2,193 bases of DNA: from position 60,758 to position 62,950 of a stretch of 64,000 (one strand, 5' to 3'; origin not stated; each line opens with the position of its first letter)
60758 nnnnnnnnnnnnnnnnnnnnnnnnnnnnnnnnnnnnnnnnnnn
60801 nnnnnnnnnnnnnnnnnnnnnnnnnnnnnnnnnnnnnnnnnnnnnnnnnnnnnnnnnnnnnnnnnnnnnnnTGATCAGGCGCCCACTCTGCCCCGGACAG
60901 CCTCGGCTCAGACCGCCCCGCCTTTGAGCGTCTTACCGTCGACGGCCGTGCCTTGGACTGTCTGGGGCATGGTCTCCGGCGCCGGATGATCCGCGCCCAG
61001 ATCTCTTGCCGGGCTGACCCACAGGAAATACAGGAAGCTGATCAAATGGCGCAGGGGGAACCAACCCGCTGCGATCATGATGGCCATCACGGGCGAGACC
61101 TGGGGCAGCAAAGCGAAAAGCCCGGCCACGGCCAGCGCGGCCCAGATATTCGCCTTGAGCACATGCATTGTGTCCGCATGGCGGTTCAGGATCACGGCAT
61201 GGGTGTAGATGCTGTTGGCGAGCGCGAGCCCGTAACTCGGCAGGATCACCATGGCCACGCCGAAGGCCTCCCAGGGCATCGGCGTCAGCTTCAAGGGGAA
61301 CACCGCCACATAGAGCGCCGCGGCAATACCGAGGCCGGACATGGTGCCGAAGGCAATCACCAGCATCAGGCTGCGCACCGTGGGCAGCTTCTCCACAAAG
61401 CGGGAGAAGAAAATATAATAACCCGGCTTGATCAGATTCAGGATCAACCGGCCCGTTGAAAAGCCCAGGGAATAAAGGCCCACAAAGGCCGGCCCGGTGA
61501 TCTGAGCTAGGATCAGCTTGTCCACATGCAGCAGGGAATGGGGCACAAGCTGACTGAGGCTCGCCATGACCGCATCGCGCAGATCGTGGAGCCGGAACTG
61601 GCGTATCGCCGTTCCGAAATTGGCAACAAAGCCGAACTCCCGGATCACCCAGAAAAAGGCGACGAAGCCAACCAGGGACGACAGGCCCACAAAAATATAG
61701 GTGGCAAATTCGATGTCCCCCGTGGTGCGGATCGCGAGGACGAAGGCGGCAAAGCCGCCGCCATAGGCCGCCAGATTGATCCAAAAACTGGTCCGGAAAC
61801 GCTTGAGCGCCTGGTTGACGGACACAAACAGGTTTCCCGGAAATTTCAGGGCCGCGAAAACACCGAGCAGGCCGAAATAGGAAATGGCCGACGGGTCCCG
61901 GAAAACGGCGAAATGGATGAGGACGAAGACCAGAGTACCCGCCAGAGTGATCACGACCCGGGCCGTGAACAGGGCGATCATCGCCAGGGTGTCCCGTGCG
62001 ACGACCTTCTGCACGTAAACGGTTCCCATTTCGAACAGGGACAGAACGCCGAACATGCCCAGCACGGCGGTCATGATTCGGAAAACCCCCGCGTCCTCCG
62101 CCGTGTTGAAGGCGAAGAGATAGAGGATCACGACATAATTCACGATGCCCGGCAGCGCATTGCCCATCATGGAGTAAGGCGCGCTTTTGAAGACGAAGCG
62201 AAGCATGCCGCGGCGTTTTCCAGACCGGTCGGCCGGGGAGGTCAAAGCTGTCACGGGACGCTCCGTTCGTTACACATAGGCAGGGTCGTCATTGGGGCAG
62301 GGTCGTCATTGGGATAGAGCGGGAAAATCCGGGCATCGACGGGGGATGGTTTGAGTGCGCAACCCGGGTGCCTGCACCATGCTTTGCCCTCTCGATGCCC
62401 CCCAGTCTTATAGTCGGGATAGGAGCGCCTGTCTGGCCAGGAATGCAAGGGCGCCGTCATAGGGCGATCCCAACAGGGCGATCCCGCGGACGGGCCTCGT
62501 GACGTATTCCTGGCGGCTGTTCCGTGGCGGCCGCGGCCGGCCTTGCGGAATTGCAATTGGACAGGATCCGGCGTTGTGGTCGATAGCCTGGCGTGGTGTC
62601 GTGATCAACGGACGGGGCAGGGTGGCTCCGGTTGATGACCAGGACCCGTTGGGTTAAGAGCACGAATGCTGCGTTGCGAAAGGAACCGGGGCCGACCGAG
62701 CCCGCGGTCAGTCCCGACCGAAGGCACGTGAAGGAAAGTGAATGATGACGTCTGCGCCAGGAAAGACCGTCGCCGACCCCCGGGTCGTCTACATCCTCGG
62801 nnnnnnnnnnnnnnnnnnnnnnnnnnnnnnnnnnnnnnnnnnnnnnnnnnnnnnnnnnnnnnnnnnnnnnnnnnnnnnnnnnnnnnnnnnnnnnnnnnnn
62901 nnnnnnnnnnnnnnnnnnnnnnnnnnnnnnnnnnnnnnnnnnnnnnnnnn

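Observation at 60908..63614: Divergent Wzx-like flippase and sulfotransferase pair with a repeat-bearing 487-bp control region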

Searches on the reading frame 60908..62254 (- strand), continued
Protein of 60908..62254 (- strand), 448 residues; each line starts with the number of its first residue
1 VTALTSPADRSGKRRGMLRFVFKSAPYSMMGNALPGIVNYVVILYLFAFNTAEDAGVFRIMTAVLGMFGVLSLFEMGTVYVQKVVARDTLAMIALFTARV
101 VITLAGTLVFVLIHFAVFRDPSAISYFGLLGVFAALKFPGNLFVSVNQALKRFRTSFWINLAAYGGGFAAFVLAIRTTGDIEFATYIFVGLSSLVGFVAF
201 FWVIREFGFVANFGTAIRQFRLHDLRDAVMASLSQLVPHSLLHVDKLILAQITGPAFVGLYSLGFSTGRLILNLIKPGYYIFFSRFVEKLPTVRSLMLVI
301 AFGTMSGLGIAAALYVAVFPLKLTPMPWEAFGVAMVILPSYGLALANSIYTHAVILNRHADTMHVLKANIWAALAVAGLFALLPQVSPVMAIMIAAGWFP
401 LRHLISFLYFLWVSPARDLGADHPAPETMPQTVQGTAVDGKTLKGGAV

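Call 30: fold_search(model_id=the predicted structure, library=pdb)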
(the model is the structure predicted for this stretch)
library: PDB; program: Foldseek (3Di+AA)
matches with E <= 10: 215; with E <= 0.001: 6
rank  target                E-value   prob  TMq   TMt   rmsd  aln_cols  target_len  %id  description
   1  9g9p_A                4.1e-06  1.00  0.64  0.67   5.4       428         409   14  Lipid III flippase WzxE with NB10 and NB7 nanobodies in inward-facing conformation - crystal 2 (released 2025-01-22)
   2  9g9n_A                2.0e-05  1.00  0.65  0.68   5.4       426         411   15  Lipid III flippase WzxE with NB10 and NB7 nanobodies in inward-facing conformation - crystal 1 (released 2025-01-22)
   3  9g95_A                7.2e-05  1.00  0.56  0.57   7.2       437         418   15  Lipid III flippase WzxE with NB10 nanobody in outward-facing conformation at 2.7552 A (released 2025-01-22)
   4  9g9m_A                1.1e-04  1.00  0.59  0.61   6.4       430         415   15  Lipid III flippase WzxE with NB10 and NB7 nanobodies in outward-facing conformation - crystal 1 (released 2025-01-22)
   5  9g9o_A                1.4e-04  1.00  0.57  0.58   6.8       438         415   14  Lipid III flippase WzxE with NB10 and NB7 nanobodies in outward-facing conformation - crystal 2 (released 2025-01-22)
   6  7wax                  2.7e-04  1.00  0.51  0.45   8.3       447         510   12  MurJ inward occluded form (released 2022-06-01)
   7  6cc4                  1.5e-03  1.00  0.59  0.45   6.4       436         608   14  Structure of MurJ from Escherichia coli (released 2018-06-27)
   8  7wag                  1.7e-03  1.00  0.53  0.46   7.3       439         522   14  Crystal structure of MurJ squeezed form (released 2022-06-01)
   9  9rsj_A                1.9e-03  1.00  0.43  0.42  10.8       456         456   12  Cryo-EM structure of MATE transporter NorM-VC in complex with doxorubicin (released 2025-11-26)
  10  6idp                  2.2e-03  1.00  0.49  0.49   8.8       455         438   14  Crystal structure of Vibrio cholerae MATE transporter VcmN in the straight form (released 2019-01-16)
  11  3vvp_A                2.6e-03  1.00  0.44  0.45  11.4       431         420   11  Crystal structure of MATE in complex with Br-NRF (released 2013-04-03)
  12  6ids                  2.7e-03  1.00  0.51  0.51   7.8       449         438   13  Crystal structure of Vibrio cholerae MATE transporter VcmN D35N mutant (released 2019-01-16)
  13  3w4t                  2.9e-03  1.00  0.47  0.46   9.7       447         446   12  Crystal structure of MATE P26A mutant (released 2013-04-03)
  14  6gwh                  4.1e-03  1.00  0.54  0.54   7.2       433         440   14  Outward-facing conformation of a multidrug resistance MATE family transporter of the MOP superfamily. (released 2019-06-05)
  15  6fv8_A                4.1e-03  1.00  0.45  0.44  10.4       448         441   13  Dimer structure of the MATE family multidrug resistance transporter Aq_128 from Aquifex aeolicus in the outward-facing (released 2019-03-20)
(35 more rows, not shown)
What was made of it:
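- On Wzx / PST-family flippase (MOP superfamily; Pfam PF01943, PF13440): WzxE ranks 1-5, followed by MurJ and MATE (call 30).
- Closest known: Wzx. Same: A 12-helix MOP fold, with WzxE as the best structural match (TM 0.64/0.67, call 30).
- The MOP superfamily also includes drug and metabolite exporters (MATE matches in call 30).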

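Call 53: find_related_loci(query=A2, collection=metagenome_contigs, flank=8000)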
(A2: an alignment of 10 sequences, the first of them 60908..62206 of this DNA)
Query A2 (432 aa) in metagenome_contigs; peptide patterns used: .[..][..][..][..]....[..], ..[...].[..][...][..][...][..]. (x = any residue, [..] = any of these).
44 stretches matched a pattern; 9 encode a relative of the query (tblastn E <= 1e-3); 8 distinct loci.
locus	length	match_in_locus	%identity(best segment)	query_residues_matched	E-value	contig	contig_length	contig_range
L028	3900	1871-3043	32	2-390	2e-44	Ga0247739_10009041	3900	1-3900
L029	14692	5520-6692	31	2-388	7e-43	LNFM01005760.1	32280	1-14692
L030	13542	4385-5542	31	7-388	1e-42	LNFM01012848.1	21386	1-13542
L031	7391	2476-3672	31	10-402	1e-41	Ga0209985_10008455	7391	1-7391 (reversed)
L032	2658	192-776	39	210-404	1e-30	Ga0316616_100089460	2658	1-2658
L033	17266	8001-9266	29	4-418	1e-44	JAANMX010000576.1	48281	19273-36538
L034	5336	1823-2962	22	1-387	3e-16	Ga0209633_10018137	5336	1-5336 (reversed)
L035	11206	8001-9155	24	1-392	6e-15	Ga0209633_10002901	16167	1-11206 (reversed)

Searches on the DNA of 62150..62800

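Call 33: search_rna_families(source=window, start=62150, end=62800, threshold=evalue, max_evalue=1)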
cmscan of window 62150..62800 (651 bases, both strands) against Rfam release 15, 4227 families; matches with E-value up to 1: 1.
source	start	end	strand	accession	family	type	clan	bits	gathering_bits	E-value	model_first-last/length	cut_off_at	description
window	62738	62778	+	RF01274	sR45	Gene; snRNA; snoRNA; CD-box;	-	18.1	40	0.2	1-55/55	no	Small nucleolar RNA sR45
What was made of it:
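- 62255..62741 (.): 487-bp divergent intergenic region, mostly not conserved. No Rfam match above noise (call 33).
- Tried and rejected: Rfam at E<=1 gave only a noise hit (an archaeal snoRNA model, 18 bits against 40; call 33).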
